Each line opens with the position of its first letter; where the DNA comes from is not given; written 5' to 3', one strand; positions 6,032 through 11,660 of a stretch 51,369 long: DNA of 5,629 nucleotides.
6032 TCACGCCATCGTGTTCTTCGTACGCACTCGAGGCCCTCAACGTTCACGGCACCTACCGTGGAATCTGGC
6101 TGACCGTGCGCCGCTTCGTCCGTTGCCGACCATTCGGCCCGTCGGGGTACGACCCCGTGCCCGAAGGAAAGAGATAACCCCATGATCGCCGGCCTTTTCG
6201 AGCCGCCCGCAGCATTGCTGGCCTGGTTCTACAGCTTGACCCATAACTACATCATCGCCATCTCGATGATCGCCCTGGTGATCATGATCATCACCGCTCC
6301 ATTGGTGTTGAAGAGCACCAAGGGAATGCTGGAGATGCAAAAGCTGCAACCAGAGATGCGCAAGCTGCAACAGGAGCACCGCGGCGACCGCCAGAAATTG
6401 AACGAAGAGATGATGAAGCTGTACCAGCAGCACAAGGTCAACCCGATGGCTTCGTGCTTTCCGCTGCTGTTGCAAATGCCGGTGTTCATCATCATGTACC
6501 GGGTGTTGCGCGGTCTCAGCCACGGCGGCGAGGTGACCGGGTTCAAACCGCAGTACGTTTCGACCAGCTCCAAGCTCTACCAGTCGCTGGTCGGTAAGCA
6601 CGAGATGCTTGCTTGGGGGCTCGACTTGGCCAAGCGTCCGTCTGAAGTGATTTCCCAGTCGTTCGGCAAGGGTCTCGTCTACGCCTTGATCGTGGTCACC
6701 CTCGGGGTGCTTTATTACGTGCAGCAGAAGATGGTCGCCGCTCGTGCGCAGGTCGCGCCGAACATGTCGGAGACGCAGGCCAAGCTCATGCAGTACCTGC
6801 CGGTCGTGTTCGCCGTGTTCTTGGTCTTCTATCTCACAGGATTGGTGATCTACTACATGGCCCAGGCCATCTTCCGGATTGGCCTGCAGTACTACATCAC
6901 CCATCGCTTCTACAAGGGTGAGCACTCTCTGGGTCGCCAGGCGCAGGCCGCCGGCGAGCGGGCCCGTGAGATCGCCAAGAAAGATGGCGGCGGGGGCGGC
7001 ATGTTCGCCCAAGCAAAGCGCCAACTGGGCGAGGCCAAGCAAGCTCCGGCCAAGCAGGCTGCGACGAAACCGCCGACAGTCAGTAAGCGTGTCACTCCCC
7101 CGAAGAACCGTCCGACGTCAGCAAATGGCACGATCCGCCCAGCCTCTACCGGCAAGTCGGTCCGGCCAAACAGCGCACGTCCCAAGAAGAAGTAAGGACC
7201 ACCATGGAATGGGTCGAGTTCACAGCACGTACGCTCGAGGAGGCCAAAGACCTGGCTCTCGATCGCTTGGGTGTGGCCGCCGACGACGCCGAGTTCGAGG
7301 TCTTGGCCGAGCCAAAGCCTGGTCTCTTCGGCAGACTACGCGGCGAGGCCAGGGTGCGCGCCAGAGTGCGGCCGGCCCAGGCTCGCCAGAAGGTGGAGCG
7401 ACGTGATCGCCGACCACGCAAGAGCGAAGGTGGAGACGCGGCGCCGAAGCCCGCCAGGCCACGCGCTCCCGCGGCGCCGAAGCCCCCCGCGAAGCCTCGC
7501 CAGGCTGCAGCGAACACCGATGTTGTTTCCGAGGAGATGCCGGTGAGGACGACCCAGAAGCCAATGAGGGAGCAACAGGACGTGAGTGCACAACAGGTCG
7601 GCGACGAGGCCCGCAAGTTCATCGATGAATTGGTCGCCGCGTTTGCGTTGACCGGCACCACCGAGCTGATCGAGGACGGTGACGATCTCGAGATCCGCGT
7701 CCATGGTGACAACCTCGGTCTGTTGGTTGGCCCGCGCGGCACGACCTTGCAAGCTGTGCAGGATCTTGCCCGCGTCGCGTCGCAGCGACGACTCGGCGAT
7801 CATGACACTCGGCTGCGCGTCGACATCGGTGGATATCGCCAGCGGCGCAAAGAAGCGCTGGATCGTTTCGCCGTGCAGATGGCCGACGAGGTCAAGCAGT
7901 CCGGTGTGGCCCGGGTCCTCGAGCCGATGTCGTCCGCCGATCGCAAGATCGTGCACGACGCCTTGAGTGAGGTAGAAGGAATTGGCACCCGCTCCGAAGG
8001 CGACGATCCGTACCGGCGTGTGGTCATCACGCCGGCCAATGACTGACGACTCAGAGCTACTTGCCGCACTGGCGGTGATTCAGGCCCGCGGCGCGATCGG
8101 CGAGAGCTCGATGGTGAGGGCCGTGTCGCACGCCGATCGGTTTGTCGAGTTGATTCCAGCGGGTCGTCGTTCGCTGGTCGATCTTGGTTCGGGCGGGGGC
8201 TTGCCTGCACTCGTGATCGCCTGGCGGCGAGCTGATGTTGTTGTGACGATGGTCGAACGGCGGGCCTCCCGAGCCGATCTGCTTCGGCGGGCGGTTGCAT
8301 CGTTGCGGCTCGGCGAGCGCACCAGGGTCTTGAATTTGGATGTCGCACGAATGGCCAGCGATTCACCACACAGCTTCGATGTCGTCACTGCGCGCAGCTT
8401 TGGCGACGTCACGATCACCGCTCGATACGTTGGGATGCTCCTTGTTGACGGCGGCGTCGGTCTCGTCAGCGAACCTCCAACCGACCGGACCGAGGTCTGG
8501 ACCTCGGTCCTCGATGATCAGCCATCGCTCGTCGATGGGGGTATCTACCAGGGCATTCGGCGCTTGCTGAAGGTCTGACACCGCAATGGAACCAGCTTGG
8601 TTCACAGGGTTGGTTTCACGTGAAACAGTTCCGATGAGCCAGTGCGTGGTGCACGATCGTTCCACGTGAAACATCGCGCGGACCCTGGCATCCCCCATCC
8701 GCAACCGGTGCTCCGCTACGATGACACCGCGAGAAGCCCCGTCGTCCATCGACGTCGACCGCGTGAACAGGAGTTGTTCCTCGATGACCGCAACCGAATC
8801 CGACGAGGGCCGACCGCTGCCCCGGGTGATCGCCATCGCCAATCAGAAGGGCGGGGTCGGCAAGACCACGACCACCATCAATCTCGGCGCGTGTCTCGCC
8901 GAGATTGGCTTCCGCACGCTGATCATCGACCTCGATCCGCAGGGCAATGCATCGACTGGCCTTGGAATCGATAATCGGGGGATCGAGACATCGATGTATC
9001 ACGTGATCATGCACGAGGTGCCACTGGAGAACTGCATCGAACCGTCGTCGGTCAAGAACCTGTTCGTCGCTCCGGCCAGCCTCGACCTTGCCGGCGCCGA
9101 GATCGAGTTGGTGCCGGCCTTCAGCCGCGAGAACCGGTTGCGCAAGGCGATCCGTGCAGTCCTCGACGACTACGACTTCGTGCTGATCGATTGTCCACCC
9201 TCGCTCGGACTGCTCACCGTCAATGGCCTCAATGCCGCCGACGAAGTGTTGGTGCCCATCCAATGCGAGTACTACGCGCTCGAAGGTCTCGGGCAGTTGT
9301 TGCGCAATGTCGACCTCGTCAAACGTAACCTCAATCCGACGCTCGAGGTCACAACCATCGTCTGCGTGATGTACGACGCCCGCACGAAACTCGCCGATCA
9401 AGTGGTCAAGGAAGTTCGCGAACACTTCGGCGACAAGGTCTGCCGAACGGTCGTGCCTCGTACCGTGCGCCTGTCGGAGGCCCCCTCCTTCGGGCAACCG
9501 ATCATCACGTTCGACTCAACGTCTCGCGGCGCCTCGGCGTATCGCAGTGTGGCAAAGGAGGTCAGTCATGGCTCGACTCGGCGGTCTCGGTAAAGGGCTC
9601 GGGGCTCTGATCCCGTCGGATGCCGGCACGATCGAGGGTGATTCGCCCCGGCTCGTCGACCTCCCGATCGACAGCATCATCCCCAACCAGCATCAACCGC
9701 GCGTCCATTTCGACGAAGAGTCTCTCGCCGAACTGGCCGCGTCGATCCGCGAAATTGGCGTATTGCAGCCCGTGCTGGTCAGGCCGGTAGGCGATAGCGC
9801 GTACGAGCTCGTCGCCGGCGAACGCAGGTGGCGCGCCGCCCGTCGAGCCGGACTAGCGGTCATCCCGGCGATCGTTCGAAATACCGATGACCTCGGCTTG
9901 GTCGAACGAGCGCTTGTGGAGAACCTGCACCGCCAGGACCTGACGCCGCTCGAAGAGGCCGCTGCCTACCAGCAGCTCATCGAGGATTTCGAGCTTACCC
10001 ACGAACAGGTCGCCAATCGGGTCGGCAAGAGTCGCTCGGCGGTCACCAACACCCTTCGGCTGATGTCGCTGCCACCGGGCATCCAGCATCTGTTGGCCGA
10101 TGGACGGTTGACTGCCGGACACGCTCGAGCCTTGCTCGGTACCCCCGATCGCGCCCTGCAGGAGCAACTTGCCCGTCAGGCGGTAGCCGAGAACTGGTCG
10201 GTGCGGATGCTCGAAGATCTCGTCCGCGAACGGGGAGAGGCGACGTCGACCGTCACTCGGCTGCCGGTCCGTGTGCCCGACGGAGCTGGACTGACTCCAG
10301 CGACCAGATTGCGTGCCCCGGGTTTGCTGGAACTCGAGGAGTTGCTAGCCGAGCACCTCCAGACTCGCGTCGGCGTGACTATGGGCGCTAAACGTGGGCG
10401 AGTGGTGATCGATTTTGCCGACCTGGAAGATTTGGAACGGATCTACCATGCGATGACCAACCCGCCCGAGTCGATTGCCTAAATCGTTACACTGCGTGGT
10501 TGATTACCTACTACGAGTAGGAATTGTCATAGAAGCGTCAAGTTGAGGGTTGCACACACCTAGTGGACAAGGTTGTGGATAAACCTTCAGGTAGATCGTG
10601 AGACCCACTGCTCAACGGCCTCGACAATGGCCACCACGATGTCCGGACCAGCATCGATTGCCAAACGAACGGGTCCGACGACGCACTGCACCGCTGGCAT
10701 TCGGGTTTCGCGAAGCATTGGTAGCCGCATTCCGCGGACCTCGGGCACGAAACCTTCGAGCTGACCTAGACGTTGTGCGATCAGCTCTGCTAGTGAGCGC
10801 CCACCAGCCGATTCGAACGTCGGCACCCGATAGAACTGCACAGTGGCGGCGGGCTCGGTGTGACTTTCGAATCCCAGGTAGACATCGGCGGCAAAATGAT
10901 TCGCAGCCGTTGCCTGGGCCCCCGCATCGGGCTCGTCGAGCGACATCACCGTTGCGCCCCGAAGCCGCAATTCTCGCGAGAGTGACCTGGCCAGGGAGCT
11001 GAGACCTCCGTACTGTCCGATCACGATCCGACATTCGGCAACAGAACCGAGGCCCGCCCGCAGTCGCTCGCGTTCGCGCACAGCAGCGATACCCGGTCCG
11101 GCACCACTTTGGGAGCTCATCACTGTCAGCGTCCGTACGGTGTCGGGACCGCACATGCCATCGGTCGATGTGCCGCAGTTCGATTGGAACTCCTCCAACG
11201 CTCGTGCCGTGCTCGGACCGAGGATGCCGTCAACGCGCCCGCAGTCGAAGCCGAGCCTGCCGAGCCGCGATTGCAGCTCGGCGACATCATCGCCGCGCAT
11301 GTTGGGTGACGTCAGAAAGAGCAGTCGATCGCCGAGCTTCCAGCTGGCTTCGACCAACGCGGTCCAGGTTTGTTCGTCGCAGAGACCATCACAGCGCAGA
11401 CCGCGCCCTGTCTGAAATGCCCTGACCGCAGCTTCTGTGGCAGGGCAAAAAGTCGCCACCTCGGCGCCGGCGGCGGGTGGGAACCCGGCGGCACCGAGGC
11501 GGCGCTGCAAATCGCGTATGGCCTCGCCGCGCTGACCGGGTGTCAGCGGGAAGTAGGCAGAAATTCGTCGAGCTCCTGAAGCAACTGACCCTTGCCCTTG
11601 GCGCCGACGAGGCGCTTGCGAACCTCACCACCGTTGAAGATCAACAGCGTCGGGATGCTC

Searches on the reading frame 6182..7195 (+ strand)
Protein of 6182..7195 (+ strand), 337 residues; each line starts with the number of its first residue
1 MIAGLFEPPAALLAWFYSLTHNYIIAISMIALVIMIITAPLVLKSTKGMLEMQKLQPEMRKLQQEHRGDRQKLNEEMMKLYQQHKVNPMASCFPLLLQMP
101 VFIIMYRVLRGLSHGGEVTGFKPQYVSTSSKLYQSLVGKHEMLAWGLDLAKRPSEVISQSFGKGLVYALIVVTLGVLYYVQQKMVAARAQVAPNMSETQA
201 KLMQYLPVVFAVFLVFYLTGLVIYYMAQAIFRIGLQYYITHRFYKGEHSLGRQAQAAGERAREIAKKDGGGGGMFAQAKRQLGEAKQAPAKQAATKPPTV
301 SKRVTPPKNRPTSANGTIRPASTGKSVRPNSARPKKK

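Call 46: search_protein_families(library=pfam, proteins=[window:6182-7195:+], max_evalue=0.0001)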
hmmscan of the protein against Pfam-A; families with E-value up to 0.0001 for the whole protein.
window:6182-7195:+ (337 aa): 1 family
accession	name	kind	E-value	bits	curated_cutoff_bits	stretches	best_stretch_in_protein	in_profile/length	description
PF02096.25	60KD_IMP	-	1.4e-42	145.9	35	1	23-240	1-162/163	60Kd inner membrane protein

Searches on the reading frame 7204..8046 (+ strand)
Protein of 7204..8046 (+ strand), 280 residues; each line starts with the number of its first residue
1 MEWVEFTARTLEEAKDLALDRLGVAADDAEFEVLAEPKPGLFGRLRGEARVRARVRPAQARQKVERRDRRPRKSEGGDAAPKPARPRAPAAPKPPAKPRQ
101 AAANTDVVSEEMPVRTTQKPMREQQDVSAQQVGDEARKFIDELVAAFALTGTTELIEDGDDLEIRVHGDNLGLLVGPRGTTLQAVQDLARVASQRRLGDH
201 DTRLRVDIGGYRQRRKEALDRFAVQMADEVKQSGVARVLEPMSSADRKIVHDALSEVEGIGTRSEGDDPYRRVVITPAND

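Call 46: search_protein_families(library=pfam, proteins=[window:7204-8046:+], max_evalue=0.0001)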
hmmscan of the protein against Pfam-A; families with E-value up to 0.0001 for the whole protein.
window:7204-8046:+ (280 aa): 3 families
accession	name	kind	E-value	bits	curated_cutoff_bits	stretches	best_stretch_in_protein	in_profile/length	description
PF01424.28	R3H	-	4.6e-17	62.2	26.8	1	217-277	1-60/60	R3H domain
PF14804.11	Jag_N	-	7.1e-13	49.2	25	1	6-55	1-50/50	Jag N-terminus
PF13083.13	KH_KhpA-B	-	7.6e-08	32.6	32.1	1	137-207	5-72/73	KhpA/KhpB, KH domain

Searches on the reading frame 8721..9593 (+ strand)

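Call 46: search_protein_families(library=pfam, proteins=[window:8721-9593:+], max_evalue=0.0001)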
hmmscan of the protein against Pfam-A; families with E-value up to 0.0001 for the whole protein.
window:8721-9593:+ (290 aa): 7 families
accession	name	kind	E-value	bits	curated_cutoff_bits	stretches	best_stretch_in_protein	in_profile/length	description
PF13614.12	AAA_31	-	9.7e-67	224.8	27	1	35-210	2-177/177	AAA domain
PF01656.29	CbiA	-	3.7e-26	92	25.4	1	37-261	1-125/125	CobQ/CobB/MinD/ParA nucleotide binding domain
PF09140.17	MipZ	-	1.9e-12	47.5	20.7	1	35-193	1-142/262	ATPase MipZ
PF10609.15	ParA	-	6.5e-11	42.6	27.1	1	35-281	4-245/246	NUBPL iron-transfer P-loop NTPase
PF00142.24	Fer4_NifH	-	1.7e-09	38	25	1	42-86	7-50/271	4Fe-4S iron sulfur cluster binding proteins, NifH/frxC family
PF06564.18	CBP_BcsQ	-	2.3e-09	37.6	21.3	0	133-279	98-231/234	Cellulose biosynthesis protein BcsQ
PF02374.21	ArsA_ATPase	-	1.5e-07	31.4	24.3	1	42-78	8-44/305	Anion-transporting ATPase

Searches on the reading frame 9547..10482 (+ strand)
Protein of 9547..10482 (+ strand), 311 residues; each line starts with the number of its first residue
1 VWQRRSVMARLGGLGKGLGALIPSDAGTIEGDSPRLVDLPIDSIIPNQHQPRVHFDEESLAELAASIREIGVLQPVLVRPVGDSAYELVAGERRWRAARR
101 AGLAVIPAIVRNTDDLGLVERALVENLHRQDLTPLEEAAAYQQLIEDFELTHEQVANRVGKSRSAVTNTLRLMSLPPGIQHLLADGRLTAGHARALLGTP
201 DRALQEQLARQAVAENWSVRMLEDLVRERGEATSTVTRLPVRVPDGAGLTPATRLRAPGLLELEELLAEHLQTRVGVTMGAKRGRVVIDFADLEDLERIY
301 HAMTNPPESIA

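Call 46: search_protein_families(library=pfam, proteins=[window:9547-10482:+], max_evalue=0.0001)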
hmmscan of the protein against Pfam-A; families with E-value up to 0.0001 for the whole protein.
window:9547-10482:+ (311 aa): 3 families
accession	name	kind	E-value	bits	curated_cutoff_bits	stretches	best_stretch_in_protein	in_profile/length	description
PF17762.8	HTH_ParB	-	6.2e-38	129.5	22.6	1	130-229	1-100/102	ParB HTH domain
PF02195.25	ParB_N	-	1.3e-34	118.5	26.3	1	36-128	3-95/95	ParB N-terminal domain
PF23552.2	ParB_C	-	2e-08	34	23.8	1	258-300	3-46/50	ParB dimerisation domain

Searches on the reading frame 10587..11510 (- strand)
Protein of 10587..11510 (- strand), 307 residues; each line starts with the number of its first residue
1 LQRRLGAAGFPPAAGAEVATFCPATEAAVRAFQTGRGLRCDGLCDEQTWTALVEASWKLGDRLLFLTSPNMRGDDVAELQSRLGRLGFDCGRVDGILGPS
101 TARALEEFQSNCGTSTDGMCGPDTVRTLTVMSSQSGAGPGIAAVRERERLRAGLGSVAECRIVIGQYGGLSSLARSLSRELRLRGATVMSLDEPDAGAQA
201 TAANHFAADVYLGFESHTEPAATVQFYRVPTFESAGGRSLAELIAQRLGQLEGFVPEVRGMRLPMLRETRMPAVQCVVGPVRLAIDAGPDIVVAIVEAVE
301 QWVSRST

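Call 46: search_protein_families(library=pfam, proteins=[window:10587-11510:-], max_evalue=0.0001)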
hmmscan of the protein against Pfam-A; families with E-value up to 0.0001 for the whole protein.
window:10587-11510:- (307 aa): 1 family
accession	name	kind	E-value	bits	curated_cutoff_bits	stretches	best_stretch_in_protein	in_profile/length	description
PF01471.23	PG_binding_1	-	2.2e-26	92.2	23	2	72-128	1-57/57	Putative peptidoglycan binding domain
